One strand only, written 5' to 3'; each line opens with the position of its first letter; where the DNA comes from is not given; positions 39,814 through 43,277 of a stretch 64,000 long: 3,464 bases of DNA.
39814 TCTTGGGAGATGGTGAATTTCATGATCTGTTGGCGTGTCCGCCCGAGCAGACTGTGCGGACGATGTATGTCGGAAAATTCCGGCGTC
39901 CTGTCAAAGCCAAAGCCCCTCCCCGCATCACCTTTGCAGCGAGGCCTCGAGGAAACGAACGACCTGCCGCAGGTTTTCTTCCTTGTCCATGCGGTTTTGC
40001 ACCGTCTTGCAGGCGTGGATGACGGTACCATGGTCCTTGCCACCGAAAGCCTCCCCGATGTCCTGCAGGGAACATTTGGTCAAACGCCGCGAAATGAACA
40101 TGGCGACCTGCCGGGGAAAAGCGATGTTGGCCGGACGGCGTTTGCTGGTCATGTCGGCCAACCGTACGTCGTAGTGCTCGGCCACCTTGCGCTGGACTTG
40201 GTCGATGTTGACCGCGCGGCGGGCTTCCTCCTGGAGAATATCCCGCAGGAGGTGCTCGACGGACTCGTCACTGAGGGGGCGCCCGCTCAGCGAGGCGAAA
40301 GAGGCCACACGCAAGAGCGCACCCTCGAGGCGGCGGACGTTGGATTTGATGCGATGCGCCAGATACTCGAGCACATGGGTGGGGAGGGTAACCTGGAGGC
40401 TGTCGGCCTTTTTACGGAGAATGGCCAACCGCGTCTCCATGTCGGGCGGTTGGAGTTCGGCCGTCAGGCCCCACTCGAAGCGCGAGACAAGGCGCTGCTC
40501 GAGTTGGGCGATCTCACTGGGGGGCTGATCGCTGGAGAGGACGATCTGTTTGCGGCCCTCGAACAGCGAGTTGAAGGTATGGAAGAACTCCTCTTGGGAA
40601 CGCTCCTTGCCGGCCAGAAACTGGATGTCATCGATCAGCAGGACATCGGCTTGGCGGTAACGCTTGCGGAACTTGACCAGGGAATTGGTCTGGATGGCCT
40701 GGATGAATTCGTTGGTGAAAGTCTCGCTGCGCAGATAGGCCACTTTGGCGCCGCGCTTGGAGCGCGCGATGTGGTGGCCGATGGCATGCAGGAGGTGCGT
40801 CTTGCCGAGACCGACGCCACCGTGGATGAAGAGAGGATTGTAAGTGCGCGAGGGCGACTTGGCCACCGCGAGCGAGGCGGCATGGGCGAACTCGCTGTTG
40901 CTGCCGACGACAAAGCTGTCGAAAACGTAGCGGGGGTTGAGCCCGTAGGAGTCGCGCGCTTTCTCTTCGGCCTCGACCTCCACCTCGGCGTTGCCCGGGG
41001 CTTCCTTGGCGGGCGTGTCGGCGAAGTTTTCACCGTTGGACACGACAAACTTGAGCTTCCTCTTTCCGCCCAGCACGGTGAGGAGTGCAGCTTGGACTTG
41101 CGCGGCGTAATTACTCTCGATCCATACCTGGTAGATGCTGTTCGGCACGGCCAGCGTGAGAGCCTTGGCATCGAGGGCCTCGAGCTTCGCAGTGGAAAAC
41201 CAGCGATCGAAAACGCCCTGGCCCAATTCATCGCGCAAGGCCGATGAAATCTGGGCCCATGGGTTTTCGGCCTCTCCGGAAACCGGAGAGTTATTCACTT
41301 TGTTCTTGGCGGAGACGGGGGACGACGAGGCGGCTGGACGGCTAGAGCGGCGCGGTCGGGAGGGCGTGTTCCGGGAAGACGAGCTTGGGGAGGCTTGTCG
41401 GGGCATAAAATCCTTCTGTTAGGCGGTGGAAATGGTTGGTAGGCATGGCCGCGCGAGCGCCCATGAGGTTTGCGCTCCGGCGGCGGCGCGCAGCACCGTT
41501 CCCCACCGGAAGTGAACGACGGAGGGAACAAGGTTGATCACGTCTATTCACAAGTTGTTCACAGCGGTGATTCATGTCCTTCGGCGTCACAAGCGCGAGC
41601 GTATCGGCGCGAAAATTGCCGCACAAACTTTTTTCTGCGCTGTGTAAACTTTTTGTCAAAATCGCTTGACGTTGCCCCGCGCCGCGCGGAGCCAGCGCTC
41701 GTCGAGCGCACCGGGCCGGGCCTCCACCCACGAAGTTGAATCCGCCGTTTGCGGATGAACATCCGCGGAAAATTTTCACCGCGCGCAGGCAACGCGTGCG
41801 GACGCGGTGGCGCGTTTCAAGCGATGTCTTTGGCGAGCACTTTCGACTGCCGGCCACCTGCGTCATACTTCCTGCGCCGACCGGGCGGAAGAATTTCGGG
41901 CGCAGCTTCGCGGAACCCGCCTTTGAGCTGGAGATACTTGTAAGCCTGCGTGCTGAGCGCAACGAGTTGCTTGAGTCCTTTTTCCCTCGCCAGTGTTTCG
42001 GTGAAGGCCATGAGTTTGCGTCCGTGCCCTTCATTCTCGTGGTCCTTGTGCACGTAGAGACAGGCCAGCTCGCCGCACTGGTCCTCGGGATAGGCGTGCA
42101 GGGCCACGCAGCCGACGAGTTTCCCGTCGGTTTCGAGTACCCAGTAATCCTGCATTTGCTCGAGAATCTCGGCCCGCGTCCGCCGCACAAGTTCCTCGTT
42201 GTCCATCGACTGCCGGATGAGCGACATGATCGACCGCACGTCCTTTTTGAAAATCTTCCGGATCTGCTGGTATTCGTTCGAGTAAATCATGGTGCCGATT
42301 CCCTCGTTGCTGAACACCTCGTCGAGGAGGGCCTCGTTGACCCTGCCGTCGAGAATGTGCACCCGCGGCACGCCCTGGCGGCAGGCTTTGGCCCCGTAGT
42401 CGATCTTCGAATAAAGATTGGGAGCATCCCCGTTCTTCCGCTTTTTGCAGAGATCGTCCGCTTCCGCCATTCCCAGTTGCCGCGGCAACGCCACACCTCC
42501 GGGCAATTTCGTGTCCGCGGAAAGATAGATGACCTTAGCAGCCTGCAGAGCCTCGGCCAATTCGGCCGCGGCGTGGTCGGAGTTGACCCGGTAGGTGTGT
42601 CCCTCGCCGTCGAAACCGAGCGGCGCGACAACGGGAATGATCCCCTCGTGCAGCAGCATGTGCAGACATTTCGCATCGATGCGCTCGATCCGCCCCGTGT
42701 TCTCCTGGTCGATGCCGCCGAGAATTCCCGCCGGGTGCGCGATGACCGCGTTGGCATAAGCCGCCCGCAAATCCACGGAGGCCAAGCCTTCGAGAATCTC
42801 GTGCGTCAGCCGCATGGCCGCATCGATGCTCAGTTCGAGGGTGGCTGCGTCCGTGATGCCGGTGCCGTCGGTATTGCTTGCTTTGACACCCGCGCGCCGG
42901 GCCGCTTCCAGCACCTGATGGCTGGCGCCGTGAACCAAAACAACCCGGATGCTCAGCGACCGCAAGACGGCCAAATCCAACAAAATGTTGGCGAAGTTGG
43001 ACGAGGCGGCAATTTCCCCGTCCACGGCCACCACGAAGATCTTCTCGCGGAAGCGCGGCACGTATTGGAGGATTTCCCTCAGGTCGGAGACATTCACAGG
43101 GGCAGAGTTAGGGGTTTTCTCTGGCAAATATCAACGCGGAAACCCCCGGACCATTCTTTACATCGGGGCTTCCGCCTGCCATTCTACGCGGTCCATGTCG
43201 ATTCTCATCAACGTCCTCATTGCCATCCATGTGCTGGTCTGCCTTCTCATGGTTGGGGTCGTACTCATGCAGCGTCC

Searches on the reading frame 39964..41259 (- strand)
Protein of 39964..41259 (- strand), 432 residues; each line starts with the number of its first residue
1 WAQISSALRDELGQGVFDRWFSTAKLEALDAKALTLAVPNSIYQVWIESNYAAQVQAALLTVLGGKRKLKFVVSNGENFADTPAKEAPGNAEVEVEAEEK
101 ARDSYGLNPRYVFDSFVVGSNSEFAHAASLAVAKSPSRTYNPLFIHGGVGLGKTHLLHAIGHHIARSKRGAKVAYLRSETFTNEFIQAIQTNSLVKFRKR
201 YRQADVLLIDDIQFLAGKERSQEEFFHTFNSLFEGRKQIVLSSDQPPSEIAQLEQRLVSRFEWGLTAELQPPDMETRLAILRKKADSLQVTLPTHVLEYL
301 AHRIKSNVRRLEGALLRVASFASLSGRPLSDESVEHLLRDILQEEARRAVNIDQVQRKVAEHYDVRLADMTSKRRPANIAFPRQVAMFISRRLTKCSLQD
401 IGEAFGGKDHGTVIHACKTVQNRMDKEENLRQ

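Call 53: find_homologous_proteins(query=window:39964-41259:-, max_evalue=1e-30)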
Query window:39964-41259:- (432 aa): 8000 proteins with E <= 1e-30 among 8000 candidates; the best 120 are listed.
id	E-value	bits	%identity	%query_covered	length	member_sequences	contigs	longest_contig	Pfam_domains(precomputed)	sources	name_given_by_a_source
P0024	7.8e-282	952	100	100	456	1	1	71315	PF11638.14,PF01695.24,PF00308.25,PF08299.18,PF00004.36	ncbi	ncbi:MAG: chromosomal replication initiator protein DnaA [Chthoniobacterales bacterium]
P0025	7.8e-282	952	100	100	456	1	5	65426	PF11638.14,PF01695.24,PF00308.25,PF08299.18,PF00004.36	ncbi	ncbi:MAG: chromosomal replication initiator protein DnaA [Chthoniobacterales bacterium]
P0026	1.0e-281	952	100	100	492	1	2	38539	PF11638.14,PF01695.24,PF00308.25,PF08299.18,PF00004.36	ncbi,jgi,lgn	jgi:chromosomal replication initiator protein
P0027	1.0e-281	952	100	100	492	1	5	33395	PF11638.14,PF01695.24,PF00308.25,PF08299.18,PF00004.36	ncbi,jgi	jgi:chromosomal replication initiator protein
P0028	4.0e-281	950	100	100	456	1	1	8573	PF11638.14,PF01695.24,PF00308.25,PF08299.18,PF00004.36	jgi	jgi:chromosomal replication initiator protein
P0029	4.9e-281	950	100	100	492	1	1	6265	PF11638.14,PF01695.24,PF00308.25,PF08299.18,PF00004.36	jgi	jgi:chromosomal replication initiator protein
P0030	1.9e-279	945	99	100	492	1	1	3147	PF11638.14,PF01695.24,PF00308.25,PF08299.18,PF00004.36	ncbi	-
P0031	5.8e-278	940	99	100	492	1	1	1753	PF11638.14,PF01695.24,PF00308.25,PF08299.18,PF00004.36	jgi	jgi:chromosomal replication initiator protein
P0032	5.1e-263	891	93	100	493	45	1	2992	PF11638.14,PF01695.24,PF00308.25,PF08299.18,PF00004.36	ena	-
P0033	1.3e-262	889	93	100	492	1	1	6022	PF11638.14,PF01695.24,PF00308.25,PF08299.18,PF00004.36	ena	-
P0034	1.6e-262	889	93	100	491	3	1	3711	PF11638.14,PF01695.24,PF00308.25,PF08299.18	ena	-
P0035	3.9e-262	888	92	100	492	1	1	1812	PF11638.14,PF01695.24,PF00308.25,PF08299.18,PF00004.36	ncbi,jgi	jgi:chromosomal replication initiator protein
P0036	1.3e-261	886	93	100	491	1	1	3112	PF11638.14,PF01695.24,PF00308.25,PF08299.18,PF00004.36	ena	-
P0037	7.1e-261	883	92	100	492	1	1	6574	PF11638.14,PF01695.24,PF00308.25,PF08299.18,PF00004.36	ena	-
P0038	1.4e-252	856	90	100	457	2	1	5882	PF11638.14,PF01695.24,PF00308.25,PF08299.18,PF00004.36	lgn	-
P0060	6.0e-236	801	84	100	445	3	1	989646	PF11638.14,PF01695.24,PF00308.25,PF08299.18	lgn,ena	-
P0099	4.5e-229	779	83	100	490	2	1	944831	PF11638.14,PF01695.24,PF00308.25,PF08299.18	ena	-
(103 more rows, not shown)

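Call 62: find_encoding_contigs(protein=P0060, flank=10000, max_places=1)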
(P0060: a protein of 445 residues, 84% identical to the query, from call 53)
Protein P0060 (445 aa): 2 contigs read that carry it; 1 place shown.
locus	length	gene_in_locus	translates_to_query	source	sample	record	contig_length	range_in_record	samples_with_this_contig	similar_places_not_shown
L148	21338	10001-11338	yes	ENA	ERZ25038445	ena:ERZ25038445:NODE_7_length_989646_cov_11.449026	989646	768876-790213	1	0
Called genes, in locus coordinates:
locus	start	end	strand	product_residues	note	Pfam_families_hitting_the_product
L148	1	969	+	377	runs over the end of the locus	PF13466:STAS_2, PF02405:MlaE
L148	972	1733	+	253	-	PF00005:ABC_tran, PF13304:AAA_21 (faint)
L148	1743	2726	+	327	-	PF02470:MlaD (weak), PF28544:Helical_needle (faint)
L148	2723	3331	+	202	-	-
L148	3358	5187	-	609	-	-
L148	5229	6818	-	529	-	PF00890:FAD_binding_2, PF01266:DAO (weak), PF07992:Pyr_redox_2 (faint), PF02910:Succ_DH_flav_C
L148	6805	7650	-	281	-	PF02569:Pantoate_ligase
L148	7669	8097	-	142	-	PF03840:SecG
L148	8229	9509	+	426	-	PF00696:AA_kinase, PF00583:Acetyltransf_1, PF13508:Acetyltransf_7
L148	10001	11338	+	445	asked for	PF11638:DnaA_N, PF00308:Bac_DnaA, PF01695:IstB_IS21, PF08299:Bac_DnaA_C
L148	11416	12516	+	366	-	PF00712:DNA_pol3_beta, PF02767:DNA_pol3_beta_2, PF02768:DNA_pol3_beta_3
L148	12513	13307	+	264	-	-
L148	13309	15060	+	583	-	PF14716:HHH_8, PF14520:HHH_5, PF14791:DNA_pol_B_thumb, PF02811:PHP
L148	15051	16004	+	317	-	PF00348:polyprenyl_synt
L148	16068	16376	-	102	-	-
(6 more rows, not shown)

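Call 63: find_encoding_contigs(protein=P0099, flank=10000, max_places=1)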
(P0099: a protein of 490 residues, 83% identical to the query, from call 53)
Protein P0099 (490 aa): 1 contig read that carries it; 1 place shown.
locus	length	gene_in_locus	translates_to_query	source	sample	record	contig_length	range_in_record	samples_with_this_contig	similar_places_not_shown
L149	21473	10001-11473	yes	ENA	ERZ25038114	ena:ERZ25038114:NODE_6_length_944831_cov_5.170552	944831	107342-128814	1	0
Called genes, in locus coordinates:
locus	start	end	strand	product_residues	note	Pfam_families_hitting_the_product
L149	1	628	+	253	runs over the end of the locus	PF00005:ABC_tran, PF13304:AAA_21 (faint)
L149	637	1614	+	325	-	PF02470:MlaD (weak)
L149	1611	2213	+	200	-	PF03886:ABC_trans_aux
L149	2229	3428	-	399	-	PF10082:BBP2_2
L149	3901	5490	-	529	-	PF00890:FAD_binding_2, PF07992:Pyr_redox_2 (faint), PF02910:Succ_DH_flav_C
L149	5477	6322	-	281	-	PF02569:Pantoate_ligase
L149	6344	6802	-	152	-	PF03840:SecG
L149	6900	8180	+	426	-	PF00696:AA_kinase, PF13673:Acetyltransf_10 (weak), PF00583:Acetyltransf_1, PF13508:Acetyltransf_7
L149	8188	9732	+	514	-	PF00474:SSF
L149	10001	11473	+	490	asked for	PF11638:DnaA_N, PF00308:Bac_DnaA, PF01695:IstB_IS21, PF08299:Bac_DnaA_C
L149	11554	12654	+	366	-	PF00712:DNA_pol3_beta, PF02767:DNA_pol3_beta_2, PF02768:DNA_pol3_beta_3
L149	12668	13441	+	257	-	-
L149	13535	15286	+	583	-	PF14716:HHH_8, PF14520:HHH_5, PF14791:DNA_pol_B_thumb, PF02811:PHP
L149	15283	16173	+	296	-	PF00348:polyprenyl_synt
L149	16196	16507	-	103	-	-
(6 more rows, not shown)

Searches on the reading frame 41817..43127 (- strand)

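Call 54: search_protein_families(library=pfam, proteins=[window:41817-43127:-], max_evalue=0.01)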
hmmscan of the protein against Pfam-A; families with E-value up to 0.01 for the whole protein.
window:41817-43127:- (436 aa): 6 families
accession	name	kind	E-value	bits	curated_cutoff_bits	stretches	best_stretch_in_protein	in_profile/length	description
PF00696.33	AA_kinase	-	7e-23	82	24.9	1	29-259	1-233/234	Amino acid kinase family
PF00583.31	Acetyltransf_1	-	1.9e-14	54.4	20.7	1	306-394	13-101/116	Acetyltransferase (GNAT) family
PF13508.13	Acetyltransf_7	-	9.1e-12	45.6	27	1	327-397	4-75/84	Acetyltransferase (GNAT) domain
PF13673.13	Acetyltransf_10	-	2.6e-06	27.9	23.6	1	317-411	22-113/128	Acetyltransferase (GNAT) domain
PF13527.13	Acetyltransf_9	-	0.00018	21.9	25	1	288-390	1-113/127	Acetyltransferase (GNAT) domain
PF08445.16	FR47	-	0.0082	16.5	22.1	0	349-389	19-59/86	FR47-like protein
